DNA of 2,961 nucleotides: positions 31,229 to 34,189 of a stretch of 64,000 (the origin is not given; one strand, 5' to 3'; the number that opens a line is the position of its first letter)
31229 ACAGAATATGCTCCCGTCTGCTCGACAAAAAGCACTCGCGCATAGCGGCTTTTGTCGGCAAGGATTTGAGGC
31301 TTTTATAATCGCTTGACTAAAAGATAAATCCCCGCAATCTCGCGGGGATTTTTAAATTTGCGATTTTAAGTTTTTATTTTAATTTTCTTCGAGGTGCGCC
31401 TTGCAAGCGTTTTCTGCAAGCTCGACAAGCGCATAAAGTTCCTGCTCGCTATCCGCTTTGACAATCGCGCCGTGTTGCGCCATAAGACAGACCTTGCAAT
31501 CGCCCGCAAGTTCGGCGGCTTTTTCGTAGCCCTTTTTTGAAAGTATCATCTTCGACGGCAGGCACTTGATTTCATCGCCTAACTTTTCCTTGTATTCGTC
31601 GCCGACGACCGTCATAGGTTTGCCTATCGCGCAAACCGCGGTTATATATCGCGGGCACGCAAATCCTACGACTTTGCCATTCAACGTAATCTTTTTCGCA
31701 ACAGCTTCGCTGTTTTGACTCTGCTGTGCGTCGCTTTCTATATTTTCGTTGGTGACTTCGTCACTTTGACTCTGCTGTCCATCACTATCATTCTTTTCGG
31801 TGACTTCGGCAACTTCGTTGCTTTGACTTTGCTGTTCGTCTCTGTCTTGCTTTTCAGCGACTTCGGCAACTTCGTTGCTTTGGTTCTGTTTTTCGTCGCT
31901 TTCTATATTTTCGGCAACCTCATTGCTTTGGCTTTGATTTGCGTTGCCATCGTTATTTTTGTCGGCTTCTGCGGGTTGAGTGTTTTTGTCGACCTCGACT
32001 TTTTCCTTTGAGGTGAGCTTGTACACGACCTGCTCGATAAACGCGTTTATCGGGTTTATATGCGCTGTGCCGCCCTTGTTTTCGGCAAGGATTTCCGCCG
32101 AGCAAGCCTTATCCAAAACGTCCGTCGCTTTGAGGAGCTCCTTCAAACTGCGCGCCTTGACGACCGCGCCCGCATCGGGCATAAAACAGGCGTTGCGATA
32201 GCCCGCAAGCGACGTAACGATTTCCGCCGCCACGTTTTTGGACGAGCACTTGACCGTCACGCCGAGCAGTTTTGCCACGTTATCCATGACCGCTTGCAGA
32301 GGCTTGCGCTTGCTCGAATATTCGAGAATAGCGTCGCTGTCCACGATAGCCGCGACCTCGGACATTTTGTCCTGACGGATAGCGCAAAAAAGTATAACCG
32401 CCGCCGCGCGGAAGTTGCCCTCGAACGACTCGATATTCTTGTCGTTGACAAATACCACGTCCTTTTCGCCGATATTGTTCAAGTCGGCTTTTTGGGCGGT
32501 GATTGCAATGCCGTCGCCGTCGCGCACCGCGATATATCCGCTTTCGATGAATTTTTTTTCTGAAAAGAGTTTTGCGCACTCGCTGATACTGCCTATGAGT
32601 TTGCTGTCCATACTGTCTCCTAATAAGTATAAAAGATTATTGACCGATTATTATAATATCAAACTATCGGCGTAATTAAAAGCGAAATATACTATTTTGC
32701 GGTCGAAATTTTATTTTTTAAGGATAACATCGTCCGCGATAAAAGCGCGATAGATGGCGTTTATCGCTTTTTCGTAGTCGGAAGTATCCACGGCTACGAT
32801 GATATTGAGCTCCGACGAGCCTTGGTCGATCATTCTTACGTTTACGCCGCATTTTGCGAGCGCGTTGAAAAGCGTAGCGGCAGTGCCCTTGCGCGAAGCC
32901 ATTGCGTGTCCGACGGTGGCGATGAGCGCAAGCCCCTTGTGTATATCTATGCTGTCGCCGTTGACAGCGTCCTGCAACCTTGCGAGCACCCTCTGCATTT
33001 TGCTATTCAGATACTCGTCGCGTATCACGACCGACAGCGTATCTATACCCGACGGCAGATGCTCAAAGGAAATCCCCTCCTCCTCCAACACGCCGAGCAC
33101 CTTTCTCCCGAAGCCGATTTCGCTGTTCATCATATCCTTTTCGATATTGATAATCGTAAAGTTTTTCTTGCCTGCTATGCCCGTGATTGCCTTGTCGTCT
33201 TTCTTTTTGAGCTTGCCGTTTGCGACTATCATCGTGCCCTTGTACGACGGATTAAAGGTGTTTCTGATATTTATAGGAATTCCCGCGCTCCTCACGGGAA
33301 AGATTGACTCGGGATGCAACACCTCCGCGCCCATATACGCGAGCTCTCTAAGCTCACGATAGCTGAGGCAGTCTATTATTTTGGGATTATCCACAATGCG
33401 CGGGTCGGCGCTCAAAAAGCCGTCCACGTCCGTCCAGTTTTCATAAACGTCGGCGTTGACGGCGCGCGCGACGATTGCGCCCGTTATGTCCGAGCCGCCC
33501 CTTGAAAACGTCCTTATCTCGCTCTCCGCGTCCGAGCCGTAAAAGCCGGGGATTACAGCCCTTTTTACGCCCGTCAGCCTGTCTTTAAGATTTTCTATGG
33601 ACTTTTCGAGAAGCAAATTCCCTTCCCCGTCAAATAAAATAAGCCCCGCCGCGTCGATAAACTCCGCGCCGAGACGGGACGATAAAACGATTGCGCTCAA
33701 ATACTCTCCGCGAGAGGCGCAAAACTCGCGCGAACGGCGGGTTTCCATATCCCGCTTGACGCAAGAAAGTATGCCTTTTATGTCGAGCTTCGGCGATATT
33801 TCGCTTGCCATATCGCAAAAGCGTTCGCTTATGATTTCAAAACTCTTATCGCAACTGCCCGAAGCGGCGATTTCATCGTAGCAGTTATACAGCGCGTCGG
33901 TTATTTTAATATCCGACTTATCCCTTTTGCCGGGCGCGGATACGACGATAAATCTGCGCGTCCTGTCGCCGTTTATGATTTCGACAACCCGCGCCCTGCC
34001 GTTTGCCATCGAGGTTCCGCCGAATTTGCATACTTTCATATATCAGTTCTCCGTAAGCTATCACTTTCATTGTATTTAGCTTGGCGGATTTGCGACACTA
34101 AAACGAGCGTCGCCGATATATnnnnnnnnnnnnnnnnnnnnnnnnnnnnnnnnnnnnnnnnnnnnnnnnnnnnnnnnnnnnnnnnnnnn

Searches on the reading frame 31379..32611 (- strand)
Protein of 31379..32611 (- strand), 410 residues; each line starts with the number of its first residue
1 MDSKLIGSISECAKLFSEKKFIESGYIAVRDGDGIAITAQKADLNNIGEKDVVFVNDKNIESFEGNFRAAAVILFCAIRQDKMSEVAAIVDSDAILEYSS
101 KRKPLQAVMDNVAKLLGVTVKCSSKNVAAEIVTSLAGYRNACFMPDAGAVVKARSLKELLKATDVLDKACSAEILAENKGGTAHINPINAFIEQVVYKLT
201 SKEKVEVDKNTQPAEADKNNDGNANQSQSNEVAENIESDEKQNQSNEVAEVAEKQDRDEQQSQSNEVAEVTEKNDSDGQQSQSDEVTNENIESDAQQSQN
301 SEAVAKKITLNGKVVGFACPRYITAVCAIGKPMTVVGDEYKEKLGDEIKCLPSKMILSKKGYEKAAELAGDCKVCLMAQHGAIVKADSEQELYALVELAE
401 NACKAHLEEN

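Call 3: search_protein_families(library=pfam, proteins=[window:31379-32611:-], max_evalue=0.01)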
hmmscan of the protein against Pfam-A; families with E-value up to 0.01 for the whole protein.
window:31379-32611:- (410 aa): 1 family
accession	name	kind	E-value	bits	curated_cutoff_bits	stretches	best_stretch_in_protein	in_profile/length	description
PF00596.27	Aldolase_II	-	9.1e-18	65.2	22.2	2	315-406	87-182/183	Class II Aldolase and Adducin N-terminal domain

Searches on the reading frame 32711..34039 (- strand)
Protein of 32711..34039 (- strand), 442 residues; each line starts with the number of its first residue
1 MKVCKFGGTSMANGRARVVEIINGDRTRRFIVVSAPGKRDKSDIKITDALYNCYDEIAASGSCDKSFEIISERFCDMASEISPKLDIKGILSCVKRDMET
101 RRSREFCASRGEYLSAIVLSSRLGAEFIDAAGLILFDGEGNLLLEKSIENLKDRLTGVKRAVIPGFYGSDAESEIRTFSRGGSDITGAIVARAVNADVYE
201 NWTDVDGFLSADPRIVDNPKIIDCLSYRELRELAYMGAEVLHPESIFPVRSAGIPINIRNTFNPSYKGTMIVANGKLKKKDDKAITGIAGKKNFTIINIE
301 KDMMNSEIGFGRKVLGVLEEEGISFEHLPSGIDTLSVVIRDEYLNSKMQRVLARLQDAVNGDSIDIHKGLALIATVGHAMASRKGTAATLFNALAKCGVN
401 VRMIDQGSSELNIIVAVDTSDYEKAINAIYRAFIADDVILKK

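Call 3: search_protein_families(library=pfam, proteins=[window:32711-34039:-], max_evalue=0.01)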
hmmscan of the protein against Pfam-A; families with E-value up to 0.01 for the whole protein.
window:32711-34039:- (442 aa): 4 families
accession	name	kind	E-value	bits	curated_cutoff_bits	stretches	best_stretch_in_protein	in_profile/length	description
PF00696.33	AA_kinase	-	5.6e-33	115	24.9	1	2-260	3-234/234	Amino acid kinase family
PF22468.2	ACT_9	-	5.8e-25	87.3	27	1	373-433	1-61/61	ACT domain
PF01842.31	ACT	-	1.8e-08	34.5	27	1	381-429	8-61/66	ACT domain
PF13840.12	ACT_7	-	1.4e-07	31.7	27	1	367-429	3-63/65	ACT domain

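Call 4: search_protein_families(library=ncbifam, proteins=[window:32711-34039:-], max_evalue=0.01)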
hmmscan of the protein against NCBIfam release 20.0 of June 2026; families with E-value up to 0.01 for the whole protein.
window:32711-34039:- (442 aa): 25 families
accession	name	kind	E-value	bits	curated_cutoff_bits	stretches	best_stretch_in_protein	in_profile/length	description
NF006540.0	PRK09034.1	equivalog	1.3e-153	511.9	434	1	1-435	1-450/454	aspartate kinase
TIGR00657.1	asp_kinases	subfamily_domain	2.1e-78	264.4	208.7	1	3-434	5-441/442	aspartate kinase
NF004938.0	PRK06291.1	equivalog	2.5e-76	257.3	528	1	2-436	3-464/468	aspartate kinase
NF006959.0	PRK09436.1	equivalog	3e-76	257.1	726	1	1-437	1-463/819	bifunctional aspartate kinase/homoserine dehydrogenase I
TIGR00656.1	asp_kin_monofn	equivalog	1.9e-69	234.6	402.25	1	3-434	5-405/407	aspartate kinase, monofunctional class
NF006570.0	PRK09084.1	equivalog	9e-64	216.2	455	1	1-435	4-450/452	lysine-sensitive aspartokinase 3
NF006068.0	PRK08210.1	equivalog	1.3e-54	186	474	1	97-435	64-402/405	aspartate kinase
NF005155.0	PRK06635.1-4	equivalog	2.3e-48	165.2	346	1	149-435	119-403/407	aspartate kinase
NF005154.0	PRK06635.1-2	equivalog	2.4e-47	162.2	376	1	148-436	119-405/407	aspartate kinase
NF006515.0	PRK08961.1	equivalog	1.3e-44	152.5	802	1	161-435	193-461/861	bifunctional aspartate kinase/diaminopimelate decarboxylase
NF005656.0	PRK07431.1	equivalog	1.4e-42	146.1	657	2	149-280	119-251/587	aspartate kinase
NF005156.0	PRK06635.1-5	equivalog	2.2e-41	142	594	1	148-437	118-404/411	aspartate kinase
NF004579.0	PRK05925.1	equivalog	3.1e-40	138.5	665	1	3-420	5-421/440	aspartate kinase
NF005153.0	PRK06635.1-1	equivalog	6.3e-40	137.5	585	1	149-435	119-407/421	aspartate kinase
NF006614.0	PRK09181.1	equivalog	7.9e-39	133.7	536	1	94-435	128-465/476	aspartate kinase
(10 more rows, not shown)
